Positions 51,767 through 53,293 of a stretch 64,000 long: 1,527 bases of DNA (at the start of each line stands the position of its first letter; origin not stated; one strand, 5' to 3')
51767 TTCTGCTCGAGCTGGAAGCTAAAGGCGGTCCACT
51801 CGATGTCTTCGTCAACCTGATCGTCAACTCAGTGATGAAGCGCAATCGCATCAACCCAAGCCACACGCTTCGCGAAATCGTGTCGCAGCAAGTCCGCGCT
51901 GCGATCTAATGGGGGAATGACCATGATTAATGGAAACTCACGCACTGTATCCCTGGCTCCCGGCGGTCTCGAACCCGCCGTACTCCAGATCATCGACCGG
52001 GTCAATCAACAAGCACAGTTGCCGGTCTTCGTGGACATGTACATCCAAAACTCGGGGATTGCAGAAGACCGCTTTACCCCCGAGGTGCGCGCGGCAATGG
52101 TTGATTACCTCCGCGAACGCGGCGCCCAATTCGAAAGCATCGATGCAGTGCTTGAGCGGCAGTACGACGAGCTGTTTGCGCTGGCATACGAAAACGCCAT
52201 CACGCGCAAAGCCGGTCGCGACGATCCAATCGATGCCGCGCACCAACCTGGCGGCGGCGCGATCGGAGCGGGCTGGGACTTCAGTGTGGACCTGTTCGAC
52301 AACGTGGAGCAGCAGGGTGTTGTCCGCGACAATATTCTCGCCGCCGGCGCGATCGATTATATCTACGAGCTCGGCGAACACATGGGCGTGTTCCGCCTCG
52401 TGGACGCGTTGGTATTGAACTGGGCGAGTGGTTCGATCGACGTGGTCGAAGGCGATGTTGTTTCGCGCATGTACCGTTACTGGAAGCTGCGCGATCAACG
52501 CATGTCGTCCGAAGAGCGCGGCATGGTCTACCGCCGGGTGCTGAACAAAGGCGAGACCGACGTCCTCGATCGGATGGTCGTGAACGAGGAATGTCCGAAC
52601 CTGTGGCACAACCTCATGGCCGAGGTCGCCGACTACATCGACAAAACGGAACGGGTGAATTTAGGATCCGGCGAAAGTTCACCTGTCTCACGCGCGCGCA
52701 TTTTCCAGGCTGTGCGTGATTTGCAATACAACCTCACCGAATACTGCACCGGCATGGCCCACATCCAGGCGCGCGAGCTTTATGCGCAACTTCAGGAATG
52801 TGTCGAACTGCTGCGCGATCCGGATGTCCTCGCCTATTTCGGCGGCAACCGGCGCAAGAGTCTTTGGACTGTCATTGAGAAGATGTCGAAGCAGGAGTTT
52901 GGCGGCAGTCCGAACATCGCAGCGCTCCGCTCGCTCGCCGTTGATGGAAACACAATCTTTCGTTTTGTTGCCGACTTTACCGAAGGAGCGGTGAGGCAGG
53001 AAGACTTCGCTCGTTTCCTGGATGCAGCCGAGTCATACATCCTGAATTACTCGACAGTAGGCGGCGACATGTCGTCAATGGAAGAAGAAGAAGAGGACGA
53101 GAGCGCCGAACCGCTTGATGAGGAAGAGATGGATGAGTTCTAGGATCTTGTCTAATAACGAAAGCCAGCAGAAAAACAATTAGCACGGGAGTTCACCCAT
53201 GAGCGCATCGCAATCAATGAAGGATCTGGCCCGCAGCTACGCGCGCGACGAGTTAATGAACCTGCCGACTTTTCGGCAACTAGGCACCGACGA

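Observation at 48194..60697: A sigma-54/bEBP-controlled 10-gene operon, bracketed by two unrelated peptidases and otherwise made of unrecognisable proteins, is a candidate undescribed system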

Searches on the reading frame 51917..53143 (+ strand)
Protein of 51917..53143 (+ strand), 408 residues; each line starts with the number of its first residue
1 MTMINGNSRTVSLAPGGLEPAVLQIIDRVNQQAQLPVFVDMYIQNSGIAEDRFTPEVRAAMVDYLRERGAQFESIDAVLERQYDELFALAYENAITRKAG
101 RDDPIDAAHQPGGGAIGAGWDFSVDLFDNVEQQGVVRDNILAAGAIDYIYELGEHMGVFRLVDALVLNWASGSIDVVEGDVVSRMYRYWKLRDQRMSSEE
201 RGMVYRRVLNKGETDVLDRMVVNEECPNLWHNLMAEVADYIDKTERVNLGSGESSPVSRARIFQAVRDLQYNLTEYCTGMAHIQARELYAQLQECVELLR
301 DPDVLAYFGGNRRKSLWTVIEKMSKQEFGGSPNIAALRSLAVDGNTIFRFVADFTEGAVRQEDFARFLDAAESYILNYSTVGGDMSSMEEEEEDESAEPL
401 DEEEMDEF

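Call 4: search_protein_families(library=pfam, max_evalue=0.1, proteins=[window:51917-53143:+])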
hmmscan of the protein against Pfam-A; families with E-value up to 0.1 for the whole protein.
window:51917-53143:+ (408 aa): 1 family
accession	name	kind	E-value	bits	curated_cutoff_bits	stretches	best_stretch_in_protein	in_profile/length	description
PF00725.27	3HCDH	-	0.041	14.8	22.1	0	135-197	18-82/97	3-hydroxyacyl-CoA dehydrogenase, C-terminal domain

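Call 6: search_protein_families(library=ncbifam, max_evalue=0.1, proteins=[window:51917-53143:+])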
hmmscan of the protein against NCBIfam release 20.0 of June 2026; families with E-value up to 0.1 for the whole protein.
window:51917-53143:+ (408 aa): 1 family
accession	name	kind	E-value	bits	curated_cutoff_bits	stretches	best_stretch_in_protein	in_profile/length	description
NF033887.1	conj_TraX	equivalog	0.041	13.5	100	1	182-202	129-149/163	conjugal transfer protein TraX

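Call 7: search_protein_families(library=padloc, max_evalue=0.1, proteins=[window:51917-53143:+])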
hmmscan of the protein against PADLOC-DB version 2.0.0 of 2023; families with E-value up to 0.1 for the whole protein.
window:51917-53143:+ (408 aa): 0 families

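Call 8: find_encoding_contigs(protein=window:51917-53143:+, flank=10000, max_places=6)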
Protein window:51917-53143:+ (408 aa): no gene with exactly this product is on record in the collection.

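Call 10: find_homologous_proteins(query=window:51917-53143:+, max_evalue=0.001)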
Query window:51917-53143:+ (408 aa): 304 proteins with E <= 0.001 among 8000 candidates; the best 120 are listed.
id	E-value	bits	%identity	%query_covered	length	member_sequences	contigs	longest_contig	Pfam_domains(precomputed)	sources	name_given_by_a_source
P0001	1.2e-263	892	99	100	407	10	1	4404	-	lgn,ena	-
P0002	1.4e-240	816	91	93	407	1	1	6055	-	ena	-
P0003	1.2e-239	813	91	95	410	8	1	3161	-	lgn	-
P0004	1.1e-238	810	90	95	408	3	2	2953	-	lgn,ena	-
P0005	2.8e-233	792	89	95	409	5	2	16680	-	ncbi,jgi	jgi:hypothetical protein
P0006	5.8e-223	758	86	94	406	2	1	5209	-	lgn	-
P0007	1.2e-217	741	81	100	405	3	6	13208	-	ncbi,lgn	-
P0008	1.8e-216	737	84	94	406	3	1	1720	-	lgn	-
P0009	2.9e-215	733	83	94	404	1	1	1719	-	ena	-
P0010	2.1e-214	730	82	94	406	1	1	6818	-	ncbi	-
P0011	3.7e-213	726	82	96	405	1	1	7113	-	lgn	-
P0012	4.6e-213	725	83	93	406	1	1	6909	-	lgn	-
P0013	6.4e-213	725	81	95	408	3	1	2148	-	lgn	-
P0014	4.1e-209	712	77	100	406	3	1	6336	-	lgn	-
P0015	6.8e-209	712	80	93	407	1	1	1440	-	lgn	-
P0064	9.1e-168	576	66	92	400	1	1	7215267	-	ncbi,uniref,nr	ncbi:conserved hypothetical protein [Hahella chejuensis KCTC 2396]|uniref:Uncharacterized protein n=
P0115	1.3e-129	451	53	91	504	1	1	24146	-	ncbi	ncbi:MAG: hypothetical protein ABIF19_11570 [Planctomycetota bacterium]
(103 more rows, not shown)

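Call 11: find_encoding_contigs(protein=P0064, flank=10000, max_places=2)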
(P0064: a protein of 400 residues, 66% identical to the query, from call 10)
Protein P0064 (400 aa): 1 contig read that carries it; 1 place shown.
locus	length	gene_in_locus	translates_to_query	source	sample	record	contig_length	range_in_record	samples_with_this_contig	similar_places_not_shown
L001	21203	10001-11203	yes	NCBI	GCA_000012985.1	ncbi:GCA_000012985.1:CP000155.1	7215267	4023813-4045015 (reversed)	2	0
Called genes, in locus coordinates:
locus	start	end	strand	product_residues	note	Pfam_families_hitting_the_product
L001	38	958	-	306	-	PF13606:Ank_3 (faint), PF13857:Ank_5 (faint), PF12796:Ank_2, PF13637:Ank_4, PF00023:Ank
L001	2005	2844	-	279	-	-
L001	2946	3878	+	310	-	PF00126:HTH_1, PF03466:LysR_substrate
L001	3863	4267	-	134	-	-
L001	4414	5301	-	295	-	PF13637:Ank_4 (faint), PF00023:Ank (faint), PF13606:Ank_3 (faint), PF12796:Ank_2 (weak)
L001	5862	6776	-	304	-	-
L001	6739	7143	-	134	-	-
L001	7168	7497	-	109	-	PF13248:Zn_ribbon_3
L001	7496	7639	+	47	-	-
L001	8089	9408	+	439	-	PF00082:Peptidase_S8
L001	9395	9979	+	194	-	-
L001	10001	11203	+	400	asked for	-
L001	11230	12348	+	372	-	-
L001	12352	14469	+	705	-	-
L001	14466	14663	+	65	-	-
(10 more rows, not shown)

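Call 12: find_encoding_contigs(protein=P0115, flank=10000, max_places=2)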
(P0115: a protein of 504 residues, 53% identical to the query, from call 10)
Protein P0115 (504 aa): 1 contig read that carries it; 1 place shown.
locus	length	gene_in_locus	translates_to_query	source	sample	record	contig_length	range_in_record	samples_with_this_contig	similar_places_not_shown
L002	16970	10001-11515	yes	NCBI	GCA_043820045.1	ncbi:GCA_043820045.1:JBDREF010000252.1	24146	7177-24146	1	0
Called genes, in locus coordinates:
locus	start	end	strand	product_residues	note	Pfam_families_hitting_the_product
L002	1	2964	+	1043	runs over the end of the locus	PF13649:Methyltransf_25 (weak), PF01011:PQQ (faint), PF13360:PQQ_2, PF13570:Beta-prop_ACSF4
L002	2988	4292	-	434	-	PF10518:TAT_signal (weak), PF01408:GFO_IDH_MocA, PF22725:GFO_IDH_MocA_C3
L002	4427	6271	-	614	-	PF00795:CN_hydrolase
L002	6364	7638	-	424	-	-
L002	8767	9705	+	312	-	PF00082:Peptidase_S8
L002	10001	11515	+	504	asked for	-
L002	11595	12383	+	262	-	-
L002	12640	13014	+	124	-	-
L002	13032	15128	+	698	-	PF12704:MacB_PCD, PF02687:FtsX, PF12704:MacB_PCD, PF02687:FtsX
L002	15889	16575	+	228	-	-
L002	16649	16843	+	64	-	-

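Call 14: find_related_loci(query=A1, collection=genome_contigs, flank=10000)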
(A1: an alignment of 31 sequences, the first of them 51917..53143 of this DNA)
Query A1 (408 aa) in genome_contigs; peptide patterns used: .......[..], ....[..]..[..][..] (x = any residue, [..] = any of these).
139 stretches matched a pattern; 83 encode a relative of the query (tblastn E <= 1e-3); the best 80 are kept; 80 distinct loci.
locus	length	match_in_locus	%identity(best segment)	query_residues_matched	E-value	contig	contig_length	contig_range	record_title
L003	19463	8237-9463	95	1-408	0e+0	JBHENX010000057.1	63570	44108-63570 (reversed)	MAG: Pyrinomonadaceae bacterium isolate S5_bin.34.orig S5_k141_1298430, whole genome shotgun sequence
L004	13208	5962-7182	81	1-408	0e+0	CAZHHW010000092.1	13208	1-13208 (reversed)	MAG TPA_asm: uncultured Gammaproteobacteria bacterium isolate SRP193066_co2_437 genome assembly, contig: NODE_2468_lengt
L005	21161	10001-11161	81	2-388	0e+0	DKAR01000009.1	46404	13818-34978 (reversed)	MAG TPA_asm: Proteobacteria bacterium UBA6921 UBA6921_contig_12175, whole genome shotgun sequence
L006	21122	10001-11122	67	11-384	3e-172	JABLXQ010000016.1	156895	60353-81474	MAG: Gammaproteobacteria bacterium isolate Ch67 contig16, whole genome shotgun sequence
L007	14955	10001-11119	67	11-383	6e-172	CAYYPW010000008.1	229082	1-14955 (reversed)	MAG TPA_asm: uncultured Moraxellaceae bacterium isolate SRP302895_co1_392 genome assembly, contig: NODE_86_length_229082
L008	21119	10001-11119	66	11-383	1e-169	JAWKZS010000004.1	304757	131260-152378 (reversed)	MAG: Gammaproteobacteria bacterium isolate AC2.38 AC2.38.fa-4, whole genome shotgun sequence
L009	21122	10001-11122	66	7-380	3e-169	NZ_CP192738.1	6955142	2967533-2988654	Hahella sp. NBU794 chromosome, complete genome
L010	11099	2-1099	64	42-406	4e-155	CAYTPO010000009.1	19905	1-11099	MAG TPA_asm: uncultured Thiotrichales bacterium isolate binchicken_co219_177 genome assembly, contig: k141_1483197, whol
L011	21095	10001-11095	55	18-381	1e-137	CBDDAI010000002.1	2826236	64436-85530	MAG: Trueperaceae bacterium isolate 89c68634-e88c-4ad2-9029-4d9b4d35bd49 genome assembly, contig: contig_2, whole genome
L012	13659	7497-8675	53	8-394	1e-137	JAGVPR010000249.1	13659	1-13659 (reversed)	MAG: Candidatus Eisenbacteria bacterium isolate DeMMO3_22 c_000000009107, whole genome shotgun sequence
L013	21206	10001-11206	64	4-408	5e-174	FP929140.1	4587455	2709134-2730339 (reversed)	gamma proteobacterium HdN1 complete genome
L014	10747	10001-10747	81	2-250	2e-132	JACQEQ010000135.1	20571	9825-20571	MAG: Gammaproteobacteria bacterium isolate NC_groundwater_1025_Pr1_S-0.65um_55_8 Montesol18_Sp65_coassembly_scaffold_506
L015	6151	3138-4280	53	11-385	1e-130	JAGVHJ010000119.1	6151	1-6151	MAG: Desulfobacterales bacterium isolate DeMMO2_31 c_000000019948, whole genome shotgun sequence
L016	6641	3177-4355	51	11-408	5e-130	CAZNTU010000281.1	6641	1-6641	MAG TPA_asm: uncultured Desulfobacteraceae bacterium isolate binchicken_co168_329 genome assembly, contig: NODE_17639_le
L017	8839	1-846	67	118-396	4e-129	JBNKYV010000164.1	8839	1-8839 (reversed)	MAG: Gammaproteobacteria bacterium isolate D1D2.bin.13.orig k141_1075998, whole genome shotgun sequence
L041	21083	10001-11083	45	11-381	3e-103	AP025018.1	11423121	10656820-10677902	Calothrix sp. PCC 7716 DNA, complete genome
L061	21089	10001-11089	46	39-403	5e-98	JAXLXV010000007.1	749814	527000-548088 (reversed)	MAG: Gemmatimonadaceae bacterium isolate STL-GEM1 C1.161.fa-7, whole genome shotgun sequence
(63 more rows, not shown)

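Call 15: search_solved_structures(query=A1, max_evalue=10)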
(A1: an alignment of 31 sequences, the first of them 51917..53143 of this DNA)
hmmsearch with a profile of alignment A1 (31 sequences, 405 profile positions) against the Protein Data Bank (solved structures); distinct sequences matched with E-value up to 10: 0.

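Call 28: predict_structure(alignment_id=A1)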
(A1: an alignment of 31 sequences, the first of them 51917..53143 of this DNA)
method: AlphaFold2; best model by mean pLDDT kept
length: 408 residues; sequences in the alignment: 31
mean_pLDDT: 76.9   pTM: 0.60
mean pLDDT of the five models: 76.9, 74.7, 74.6, 71.4, 70.2
residues with pLDDT >= 90: 103; 70-90: 202; 50-70: 31; < 50: 72
segments of 3 or more residues with pLDDT < 50: 1-15, 100-131, 384-408
pLDDT, mean of each block of 10 residues (from residue 1): 36 52 64 79 84 81 82 79 86 72 46 39 41 73 92 92 92 79 88 88 89 76 84 94 87 78 92 84 88 92 85 82 89 90 92 86 93 90 46 41 41
secondary structure, 60 per line:
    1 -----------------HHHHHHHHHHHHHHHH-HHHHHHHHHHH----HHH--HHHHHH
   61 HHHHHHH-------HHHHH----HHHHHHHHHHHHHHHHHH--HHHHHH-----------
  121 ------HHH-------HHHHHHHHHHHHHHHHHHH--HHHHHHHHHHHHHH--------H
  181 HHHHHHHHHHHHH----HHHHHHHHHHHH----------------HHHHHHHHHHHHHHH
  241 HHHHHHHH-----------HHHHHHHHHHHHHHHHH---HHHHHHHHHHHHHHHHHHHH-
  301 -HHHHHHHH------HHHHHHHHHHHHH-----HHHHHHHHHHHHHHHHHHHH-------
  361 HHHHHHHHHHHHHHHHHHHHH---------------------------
elements in order: H18-33 H35-45 H55-67 H75-79 H84-101 H104-109 H137-155 H158-171 H180-193 H198-209 H226-248 H260-276 H280-299 H302-309 H316-328 H334-353 H361-381

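Call 30: fold_search(model_id=the predicted structure, library=pdb)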
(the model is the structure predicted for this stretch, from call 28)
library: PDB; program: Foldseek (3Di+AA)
matches with E <= 10: 100; with E <= 0.001: 0
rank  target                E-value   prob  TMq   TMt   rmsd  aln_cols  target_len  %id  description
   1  6wty_G                1.0e+00  0.08  0.10  0.13  23.1       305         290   11  Plasmodium vivax reticulocyte binding protein 2b (PvRBP2b) bound to human monoclonal antibody 253245 (released 2021-01-27)
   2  6ek7                  1.3e+00  0.03  0.10  0.10  37.0       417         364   11  YaxA from Yersinia enterocolitica (released 2018-05-16)
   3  6pao_A                1.4e+00  0.08  0.13  0.10  23.9       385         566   11  Structure of a bacterial Atm1-family ABC exporter with ATP bound (released 2020-06-24)
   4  6pam_C                1.5e+00  0.08  0.14  0.10  24.7       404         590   12  Structure of a bacterial Atm1-family ABC transporter with MgADP bound (released 2020-06-24)
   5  5jqh_A                1.5e+00  0.07  0.14  0.15  21.7       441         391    9  Structure of beta2 adrenoceptor bound to carazolol and inactive-state stabilizing nanobody, Nb60 (released 2016-07-13)
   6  3vkh_B                1.6e+00  0.04  0.10  0.02  42.0       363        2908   12  X-ray structure of a functional full-length dynein motor domain (released 2012-03-14)
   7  9fxc_A                1.8e+00  0.06  0.14  0.11  23.3       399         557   12  Cryo-EM structure of IrtAB in inward-facing state in nanodisc (released 2024-12-18)
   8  9j3v_C                2.1e+00  0.08  0.13  0.19  23.1       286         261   10  Fe2+/Fe2+ PolF-L-isoleucine complex (released 2025-10-08)
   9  9prr_D                2.1e+00  0.07  0.13  0.17  23.9       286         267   10  X-ray crystal structure of Streptomyces cacaoi PolF in complex with iron and L-isoleucine (released 2025-10-15)
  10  6par_C                2.2e+00  0.09  0.15  0.12  23.2       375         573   12  Structure of a bacterial Atm1-family ABC exporter with MgAMPPNP bound (released 2020-06-24)
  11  9j3v_B                2.2e+00  0.08  0.13  0.18  23.8       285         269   11  Fe2+/Fe2+ PolF-L-isoleucine complex (released 2025-10-08)
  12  1occ_C                2.2e+00  0.07  0.12  0.17  20.4       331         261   10  STRUCTURE OF BOVINE HEART CYTOCHROME C OXIDASE AT THE FULLY OXIDIZED STATE (released 1996-12-07)
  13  2ybb_N                2.4e+00  0.06  0.12  0.17  20.4       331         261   10  Fitted model for bovine mitochondrial supercomplex I1III2IV1 by single particle cryo-EM (EMD-1876) (released 2011-10-19)
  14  2ap3                  2.5e+00  0.07  0.11  0.19  12.0       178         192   12  1.6 A Crystal Structure of a Conserved Protein of Unknown Function from Staphylococcus aureus (released 2005-09-27)
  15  7zdv_C                2.7e+00  0.06  0.15  0.12  23.2       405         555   13  IF(apo/as isolated) conformation of CydDC mutant (E500Q.C) in AMP-PNP(CydD) bound state (Dataset-20) (released 2023-04-19)
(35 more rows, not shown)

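Call 32: search_protein_families(library=phrogs, max_evalue=0.01, proteins=[window:51917-53143:+])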
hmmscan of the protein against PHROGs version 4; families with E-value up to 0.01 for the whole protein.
window:51917-53143:+ (408 aa): 0 families

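Call 48: search_protein_families(library=pfam, max_evalue=0.01, proteins=[L041:7850-9391:+, L041:9452-11224:+, L041:14659-15999:+, L041:17141-17734:+, L041:17805-20447:+, L061:9110-11101:+, L061:15661-17076:+, L061:17098-20034:+, L041:3487-4749:-, L061:4467-6053:-])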
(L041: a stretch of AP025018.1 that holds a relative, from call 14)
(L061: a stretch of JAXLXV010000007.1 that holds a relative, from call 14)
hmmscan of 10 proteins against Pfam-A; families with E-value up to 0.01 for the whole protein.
L041:7850-9391:+ (513 aa): 3 families
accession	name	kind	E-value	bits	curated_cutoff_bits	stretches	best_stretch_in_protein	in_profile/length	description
PF01471.23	PG_binding_1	-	2.3e-14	53.7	23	1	23-77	4-57/57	Putative peptidoglycan binding domain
PF05335.18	DUF745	-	0.0021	18.3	33.3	1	84-188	70-172/183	Protein of unknown function (DUF745)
PF09374.15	PG_binding_3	-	0.0072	16.9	24.6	0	53-102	2-49/76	Predicted Peptidoglycan domain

L041:9452-11224:+ (590 aa): 0 families

L041:14659-15999:+ (446 aa): 0 families

L041:17141-17734:+ (197 aa): 0 families

L041:17805-20447:+ (880 aa): 1 family
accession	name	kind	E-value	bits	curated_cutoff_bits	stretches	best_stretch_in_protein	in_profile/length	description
PF15521.11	Ntox11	-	1.9e-28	100.2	25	1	637-854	8-271/294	Novel toxin 11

L061:9110-11101:+ (663 aa): 0 families

L061:15661-17076:+ (471 aa): 1 family
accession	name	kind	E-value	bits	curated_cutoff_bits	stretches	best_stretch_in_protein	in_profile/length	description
PF12385.14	Peptidase_C70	-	1.3e-40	139.1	19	1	303-433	5-136/141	Papain-like cysteine protease AvrRpt2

L061:17098-20034:+ (978 aa): 3 families
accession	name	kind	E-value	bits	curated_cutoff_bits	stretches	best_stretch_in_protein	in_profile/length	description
PF12385.14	Peptidase_C70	-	2.5e-27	96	19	1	73-211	14-140/141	Papain-like cysteine protease AvrRpt2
PF00691.25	OmpA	-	7.6e-07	29.8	27.2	1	900-963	27-93/98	OmpA family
PF01471.23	PG_binding_1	-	3e-06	27.7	23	1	581-634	1-51/57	Putative peptidoglycan binding domain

L041:3487-4749:- (420 aa): 3 families
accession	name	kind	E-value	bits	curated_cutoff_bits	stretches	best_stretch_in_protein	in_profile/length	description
PF04055.27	Radical_SAM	-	1.7e-25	90.5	29.5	1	13-149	2-144/166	Radical SAM superfamily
PF13353.11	Fer4_12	-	2.2e-05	25.2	22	1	17-115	14-115/137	4Fe-4S single cluster domain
PF13186.11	SPASM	-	0.00068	20.3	21.5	1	249-317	1-66/67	Iron-sulfur cluster-binding domain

L061:4467-6053:- (528 aa): 1 family
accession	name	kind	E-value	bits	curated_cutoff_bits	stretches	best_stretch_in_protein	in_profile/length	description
PF00704.34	Glyco_hydro_18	-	3.4e-33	116.1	29.6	1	183-504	2-316/317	Glycosyl hydrolases family 18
